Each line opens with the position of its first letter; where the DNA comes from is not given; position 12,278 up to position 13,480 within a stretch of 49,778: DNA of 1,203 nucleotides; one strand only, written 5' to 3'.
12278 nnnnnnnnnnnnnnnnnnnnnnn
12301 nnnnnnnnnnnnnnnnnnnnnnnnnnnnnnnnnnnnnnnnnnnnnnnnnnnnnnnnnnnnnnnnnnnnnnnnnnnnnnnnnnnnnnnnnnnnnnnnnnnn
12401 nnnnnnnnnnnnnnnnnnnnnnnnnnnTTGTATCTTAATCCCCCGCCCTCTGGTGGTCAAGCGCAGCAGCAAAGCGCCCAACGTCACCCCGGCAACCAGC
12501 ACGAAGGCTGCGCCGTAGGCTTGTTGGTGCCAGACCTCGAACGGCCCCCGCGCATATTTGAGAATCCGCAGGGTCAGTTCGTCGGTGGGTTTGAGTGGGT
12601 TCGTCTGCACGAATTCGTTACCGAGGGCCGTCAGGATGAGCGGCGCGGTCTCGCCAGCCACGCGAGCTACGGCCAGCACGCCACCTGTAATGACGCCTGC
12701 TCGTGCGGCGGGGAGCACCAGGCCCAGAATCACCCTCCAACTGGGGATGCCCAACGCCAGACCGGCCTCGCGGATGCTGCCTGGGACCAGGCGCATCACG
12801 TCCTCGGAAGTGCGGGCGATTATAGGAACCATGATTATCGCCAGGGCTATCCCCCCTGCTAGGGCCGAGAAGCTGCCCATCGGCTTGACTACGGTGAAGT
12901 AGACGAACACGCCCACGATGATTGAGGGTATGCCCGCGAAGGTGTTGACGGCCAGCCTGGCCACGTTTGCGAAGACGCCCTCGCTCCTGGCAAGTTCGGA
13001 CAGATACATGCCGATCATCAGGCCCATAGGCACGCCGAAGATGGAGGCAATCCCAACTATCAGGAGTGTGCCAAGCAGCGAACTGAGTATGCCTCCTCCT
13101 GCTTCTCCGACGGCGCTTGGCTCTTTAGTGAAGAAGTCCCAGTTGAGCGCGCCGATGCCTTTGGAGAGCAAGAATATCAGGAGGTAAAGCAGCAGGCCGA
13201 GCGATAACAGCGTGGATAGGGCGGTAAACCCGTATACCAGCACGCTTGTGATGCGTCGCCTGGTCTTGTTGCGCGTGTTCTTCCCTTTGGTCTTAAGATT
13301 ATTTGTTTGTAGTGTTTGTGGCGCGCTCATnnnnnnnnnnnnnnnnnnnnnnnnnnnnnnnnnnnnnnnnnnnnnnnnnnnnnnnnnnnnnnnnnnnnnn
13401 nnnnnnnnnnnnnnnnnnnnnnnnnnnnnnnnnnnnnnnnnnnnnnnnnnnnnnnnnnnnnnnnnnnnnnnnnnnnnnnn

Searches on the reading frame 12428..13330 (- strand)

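Call 101: search_protein_families(library=pfam, alignment_id=A8, max_evalue=1e-12)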
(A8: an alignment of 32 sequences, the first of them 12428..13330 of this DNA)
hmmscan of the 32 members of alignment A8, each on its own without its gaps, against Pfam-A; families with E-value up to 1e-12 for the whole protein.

A. member 1, window:12428-13330:- (301 aa): 1 family
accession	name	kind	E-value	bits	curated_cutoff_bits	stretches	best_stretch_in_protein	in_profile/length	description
PF00528.27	BPD_transp_1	-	1.4e-13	51.4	26.4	1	102-288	4-170/184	Binding-protein-dependent transport system inner membrane component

B. families by the number of members that match (of 32 scanned): 25 families
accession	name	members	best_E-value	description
PF12849.12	PBP_like_2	2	1.3e-44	PBP superfamily domain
PF01547.30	SBP_bac_1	2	2.1e-17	Bacterial extracellular solute-binding protein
PF00528.27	BPD_transp_1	2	1.2e-16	Binding-protein-dependent transport system inner membrane component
PF02786.22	CPSase_L_D2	1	3.5e-75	Carbamoyl-phosphate synthase L chain, ATP binding domain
PF00962.28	A_deaminase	1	1e-70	Adenosine deaminase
PF03772.21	Competence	1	3.8e-53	Competence protein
PF00289.28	Biotin_carb_N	1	1.3e-42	Biotin carboxylase, N-terminal domain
PF00698.26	Acyl_transf_1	1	2.1e-42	Acyl transferase domain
PF02785.25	Biotin_carb_C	1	1.2e-37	Biotin carboxylase C-terminal domain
PF01029.23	NusB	1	2.2e-36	NusB family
PF02518.31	HATPase_c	1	2.2e-31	Histidine kinase-, DNA gyrase B-, and HSP90-like ATPase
PF00072.30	Response_reg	1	2.3e-30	Response regulator receiver domain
PF01910.22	Thiamine_BP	1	1.4e-29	Thiamine-binding protein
PF00486.34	Trans_reg_C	1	2.3e-28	Transcriptional regulatory protein, C terminal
PF00534.26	Glycos_transf_1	1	6.2e-27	Glycosyl transferases group 1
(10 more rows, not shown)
